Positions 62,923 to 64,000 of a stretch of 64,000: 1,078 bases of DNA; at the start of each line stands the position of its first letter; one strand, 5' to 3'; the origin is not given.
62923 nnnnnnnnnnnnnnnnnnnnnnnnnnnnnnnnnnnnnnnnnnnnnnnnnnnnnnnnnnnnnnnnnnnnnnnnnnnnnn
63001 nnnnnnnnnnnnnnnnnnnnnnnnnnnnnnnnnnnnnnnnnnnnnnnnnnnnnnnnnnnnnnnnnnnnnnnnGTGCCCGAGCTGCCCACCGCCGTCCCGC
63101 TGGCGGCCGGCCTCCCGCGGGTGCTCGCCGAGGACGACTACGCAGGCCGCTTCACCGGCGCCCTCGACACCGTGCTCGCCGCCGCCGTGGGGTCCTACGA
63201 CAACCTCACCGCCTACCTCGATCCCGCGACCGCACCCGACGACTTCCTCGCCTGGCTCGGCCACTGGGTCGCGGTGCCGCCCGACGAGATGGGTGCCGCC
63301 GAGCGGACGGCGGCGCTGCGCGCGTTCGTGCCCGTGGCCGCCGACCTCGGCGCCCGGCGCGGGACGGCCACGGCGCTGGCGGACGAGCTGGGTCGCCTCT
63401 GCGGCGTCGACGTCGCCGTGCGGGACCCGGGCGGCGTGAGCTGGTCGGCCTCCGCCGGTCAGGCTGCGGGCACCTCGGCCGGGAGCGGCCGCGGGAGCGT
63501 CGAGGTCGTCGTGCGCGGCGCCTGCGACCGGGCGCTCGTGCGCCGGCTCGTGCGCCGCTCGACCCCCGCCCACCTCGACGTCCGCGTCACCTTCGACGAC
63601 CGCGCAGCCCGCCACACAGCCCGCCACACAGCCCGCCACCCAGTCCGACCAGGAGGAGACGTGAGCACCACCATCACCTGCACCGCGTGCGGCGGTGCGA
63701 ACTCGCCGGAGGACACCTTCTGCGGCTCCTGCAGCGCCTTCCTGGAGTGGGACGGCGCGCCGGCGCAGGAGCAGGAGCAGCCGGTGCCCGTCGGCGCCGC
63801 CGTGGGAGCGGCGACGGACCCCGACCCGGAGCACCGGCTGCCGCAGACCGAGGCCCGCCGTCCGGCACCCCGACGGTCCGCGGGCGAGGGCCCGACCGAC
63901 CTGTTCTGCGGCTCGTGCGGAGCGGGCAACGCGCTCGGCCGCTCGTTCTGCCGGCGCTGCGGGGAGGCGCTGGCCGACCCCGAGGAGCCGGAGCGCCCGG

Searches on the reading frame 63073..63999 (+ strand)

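Call 7: search_protein_families(library=pfam, proteins=[window:63073-63999:+], max_evalue=0.01)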
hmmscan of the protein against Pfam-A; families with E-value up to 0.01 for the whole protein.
window:63073-63999:+ (309 aa): 5 families
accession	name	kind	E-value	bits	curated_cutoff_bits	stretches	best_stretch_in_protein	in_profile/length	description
PF09684.15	Tail_P2_I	-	4.6e-07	30.2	20.6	1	34-128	11-102/139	Phage tail protein (Tail_P2_I)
PF12773.13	DZR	-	1.3e-06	28.9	27.3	0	201-220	25-44/45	Double zinc ribbon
PF24463.1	DUF7577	-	1e-05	25.5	28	0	199-222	1-24/27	Domain of unknown function (DUF7577)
PF13240.11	Zn_Ribbon_1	-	1.4e-05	25.1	25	1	278-299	1-22/23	zinc-ribbon domain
PF18912.6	DZR_2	-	0.00012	22.3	27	0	202-229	9-36/56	Double zinc ribbon domain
